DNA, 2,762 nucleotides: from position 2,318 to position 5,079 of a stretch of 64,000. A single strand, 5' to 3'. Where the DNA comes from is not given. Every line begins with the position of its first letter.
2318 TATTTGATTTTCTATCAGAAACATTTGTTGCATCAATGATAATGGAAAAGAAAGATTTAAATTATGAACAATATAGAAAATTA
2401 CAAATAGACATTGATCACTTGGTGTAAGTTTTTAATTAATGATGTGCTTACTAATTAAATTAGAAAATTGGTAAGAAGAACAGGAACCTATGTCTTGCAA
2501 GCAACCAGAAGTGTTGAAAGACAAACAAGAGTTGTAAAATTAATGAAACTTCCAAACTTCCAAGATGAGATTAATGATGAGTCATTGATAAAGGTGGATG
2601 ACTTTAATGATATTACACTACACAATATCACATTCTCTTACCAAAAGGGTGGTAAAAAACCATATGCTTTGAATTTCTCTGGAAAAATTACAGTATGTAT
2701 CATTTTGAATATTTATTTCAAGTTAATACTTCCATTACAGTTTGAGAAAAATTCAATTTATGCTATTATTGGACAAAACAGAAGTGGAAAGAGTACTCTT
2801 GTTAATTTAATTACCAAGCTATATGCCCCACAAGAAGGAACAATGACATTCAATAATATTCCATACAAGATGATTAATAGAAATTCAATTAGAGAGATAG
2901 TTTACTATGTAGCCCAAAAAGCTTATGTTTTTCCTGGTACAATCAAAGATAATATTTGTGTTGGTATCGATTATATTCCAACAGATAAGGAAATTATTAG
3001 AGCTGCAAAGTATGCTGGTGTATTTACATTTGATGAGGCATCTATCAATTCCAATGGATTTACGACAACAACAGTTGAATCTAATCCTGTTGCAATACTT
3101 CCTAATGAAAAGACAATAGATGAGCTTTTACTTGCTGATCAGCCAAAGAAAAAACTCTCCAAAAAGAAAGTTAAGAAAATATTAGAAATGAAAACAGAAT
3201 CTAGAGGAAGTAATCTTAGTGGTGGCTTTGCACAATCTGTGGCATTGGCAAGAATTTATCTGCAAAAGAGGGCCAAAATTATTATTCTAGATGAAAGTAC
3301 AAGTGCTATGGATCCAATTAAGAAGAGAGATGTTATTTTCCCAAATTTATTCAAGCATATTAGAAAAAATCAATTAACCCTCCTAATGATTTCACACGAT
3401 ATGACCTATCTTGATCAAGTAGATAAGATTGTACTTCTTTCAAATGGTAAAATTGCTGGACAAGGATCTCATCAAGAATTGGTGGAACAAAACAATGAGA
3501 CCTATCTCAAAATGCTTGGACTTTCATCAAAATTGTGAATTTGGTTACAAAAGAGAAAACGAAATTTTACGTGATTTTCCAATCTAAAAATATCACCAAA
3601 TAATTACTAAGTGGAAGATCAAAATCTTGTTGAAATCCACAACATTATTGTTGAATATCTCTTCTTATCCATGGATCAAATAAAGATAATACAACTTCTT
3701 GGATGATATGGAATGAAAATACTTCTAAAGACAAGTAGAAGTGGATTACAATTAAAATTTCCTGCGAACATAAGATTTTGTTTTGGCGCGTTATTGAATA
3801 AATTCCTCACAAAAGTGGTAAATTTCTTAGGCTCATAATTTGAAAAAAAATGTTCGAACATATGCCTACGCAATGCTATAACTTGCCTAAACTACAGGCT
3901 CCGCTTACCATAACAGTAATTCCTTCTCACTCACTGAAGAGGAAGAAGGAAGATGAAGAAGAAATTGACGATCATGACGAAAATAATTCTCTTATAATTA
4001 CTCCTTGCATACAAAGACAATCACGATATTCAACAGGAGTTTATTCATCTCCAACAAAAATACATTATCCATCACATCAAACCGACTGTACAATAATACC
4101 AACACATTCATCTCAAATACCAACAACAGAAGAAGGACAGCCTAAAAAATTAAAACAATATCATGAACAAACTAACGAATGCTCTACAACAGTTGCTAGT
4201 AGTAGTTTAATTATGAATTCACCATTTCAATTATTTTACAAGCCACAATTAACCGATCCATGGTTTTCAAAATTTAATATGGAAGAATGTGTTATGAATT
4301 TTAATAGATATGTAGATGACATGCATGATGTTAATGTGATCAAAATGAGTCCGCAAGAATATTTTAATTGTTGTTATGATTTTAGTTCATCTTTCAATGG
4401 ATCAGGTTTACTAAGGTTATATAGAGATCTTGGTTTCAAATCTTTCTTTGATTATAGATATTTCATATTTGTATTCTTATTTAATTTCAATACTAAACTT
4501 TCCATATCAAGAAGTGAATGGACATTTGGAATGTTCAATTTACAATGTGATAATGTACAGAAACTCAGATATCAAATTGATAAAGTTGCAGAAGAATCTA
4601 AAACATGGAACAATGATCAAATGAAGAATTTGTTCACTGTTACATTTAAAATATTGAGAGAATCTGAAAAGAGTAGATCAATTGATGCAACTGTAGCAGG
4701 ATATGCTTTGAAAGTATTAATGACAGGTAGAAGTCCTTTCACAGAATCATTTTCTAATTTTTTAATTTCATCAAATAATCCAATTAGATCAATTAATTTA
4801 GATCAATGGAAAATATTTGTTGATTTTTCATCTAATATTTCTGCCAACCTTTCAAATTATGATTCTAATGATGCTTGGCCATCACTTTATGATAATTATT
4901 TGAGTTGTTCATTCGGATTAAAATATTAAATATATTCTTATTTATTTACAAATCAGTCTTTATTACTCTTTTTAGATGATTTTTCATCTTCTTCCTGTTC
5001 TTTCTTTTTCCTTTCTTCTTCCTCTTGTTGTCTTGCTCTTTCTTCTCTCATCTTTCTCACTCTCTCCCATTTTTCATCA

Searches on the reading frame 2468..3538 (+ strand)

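Call 24: search_protein_families(library=pfam, proteins=[window:2468-3538:+], max_evalue=0.001)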
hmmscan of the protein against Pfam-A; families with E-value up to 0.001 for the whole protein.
window:2468-3538:+ (356 aa): 4 families
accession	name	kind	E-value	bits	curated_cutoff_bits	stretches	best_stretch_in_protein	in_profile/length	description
PF00005.33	ABC_tran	-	5.3e-23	82.6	25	1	90-279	6-137/137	ABC transporter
PF02463.25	SMC_N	-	7.8e-06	25.9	40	0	227-323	115-210/220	RecF/RecN/SMC N terminal domain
PF13555.12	AAA_29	-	5.9e-05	23.2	27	1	91-130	18-56/61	P-loop containing region of AAA domain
PF13173.12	AAA_14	-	0.00035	21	27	0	95-140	2-49/129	AAA domain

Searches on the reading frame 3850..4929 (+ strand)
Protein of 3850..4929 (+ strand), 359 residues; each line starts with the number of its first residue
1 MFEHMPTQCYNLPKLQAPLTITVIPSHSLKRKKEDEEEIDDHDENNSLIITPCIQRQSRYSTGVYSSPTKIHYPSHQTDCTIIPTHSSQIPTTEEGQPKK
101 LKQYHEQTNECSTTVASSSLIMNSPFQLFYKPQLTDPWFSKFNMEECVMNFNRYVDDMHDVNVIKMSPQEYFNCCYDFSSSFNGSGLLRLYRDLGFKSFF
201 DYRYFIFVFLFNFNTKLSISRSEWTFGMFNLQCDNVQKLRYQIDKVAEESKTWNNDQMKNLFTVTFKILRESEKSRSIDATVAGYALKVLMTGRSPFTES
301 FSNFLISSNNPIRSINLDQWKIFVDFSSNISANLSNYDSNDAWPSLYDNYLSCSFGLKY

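Call 24: search_protein_families(library=pfam, proteins=[window:3850-4929:+], max_evalue=0.001)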
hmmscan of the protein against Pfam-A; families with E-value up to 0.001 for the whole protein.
window:3850-4929:+ (359 aa): 1 family
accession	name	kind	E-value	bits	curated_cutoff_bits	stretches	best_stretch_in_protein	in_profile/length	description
PF03556.21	Cullin_binding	-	1e-18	68.3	27.9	1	242-352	5-117/118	Cullin binding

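Call 27: list_cluster_members(proteins=[window:3850-4926:+, window:6146-7276:+, window:50547-51956:+, window:52617-53969:-, window:24423-25427:+, window:40243-41505:+, window:28889-31837:-])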
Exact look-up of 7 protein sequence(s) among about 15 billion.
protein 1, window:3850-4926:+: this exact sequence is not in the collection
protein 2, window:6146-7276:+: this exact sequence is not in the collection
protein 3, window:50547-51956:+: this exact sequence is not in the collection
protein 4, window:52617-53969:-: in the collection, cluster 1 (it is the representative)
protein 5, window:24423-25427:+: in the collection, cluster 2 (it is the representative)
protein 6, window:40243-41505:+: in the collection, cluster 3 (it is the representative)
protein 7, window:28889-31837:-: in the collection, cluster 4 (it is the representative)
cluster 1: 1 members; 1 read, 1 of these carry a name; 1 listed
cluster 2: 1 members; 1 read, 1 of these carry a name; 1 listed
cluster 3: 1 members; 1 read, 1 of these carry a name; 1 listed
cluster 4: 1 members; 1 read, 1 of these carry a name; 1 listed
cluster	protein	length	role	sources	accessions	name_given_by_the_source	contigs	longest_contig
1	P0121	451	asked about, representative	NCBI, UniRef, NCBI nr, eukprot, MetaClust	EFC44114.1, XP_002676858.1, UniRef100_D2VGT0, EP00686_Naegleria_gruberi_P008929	predicted protein [Naegleria gruberi] | Predicted protein n=1 Tax=Naegleria gruberi TaxID=5762 RepID=D2VGT0_NAEGR | uncharacterized protein NAEGRDRAFT_49412 [Naegleria gruberi]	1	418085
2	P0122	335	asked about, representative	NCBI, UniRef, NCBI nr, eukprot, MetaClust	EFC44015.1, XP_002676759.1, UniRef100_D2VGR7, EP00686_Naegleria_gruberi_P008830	predicted protein [Naegleria gruberi] | Predicted protein n=1 Tax=Naegleria gruberi TaxID=5762 RepID=D2VGR7_NAEGR | uncharacterized protein NAEGRDRAFT_68072 [Naegleria gruberi]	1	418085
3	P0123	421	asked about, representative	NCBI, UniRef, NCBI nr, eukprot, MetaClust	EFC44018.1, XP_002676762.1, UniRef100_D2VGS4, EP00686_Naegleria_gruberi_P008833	predicted protein [Naegleria gruberi] | Predicted protein n=1 Tax=Naegleria gruberi TaxID=5762 RepID=D2VGS4_NAEGR | uncharacterized protein NAEGRDRAFT_68080 [Naegleria gruberi]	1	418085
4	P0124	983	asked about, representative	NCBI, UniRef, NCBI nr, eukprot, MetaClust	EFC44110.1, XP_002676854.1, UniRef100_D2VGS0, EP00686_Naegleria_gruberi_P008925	predicted protein [Naegleria gruberi] | Predicted protein n=1 Tax=Naegleria gruberi TaxID=5762 RepID=D2VGS0_NAEGR | uncharacterized protein NAEGRDRAFT_79911 [Naegleria gruberi]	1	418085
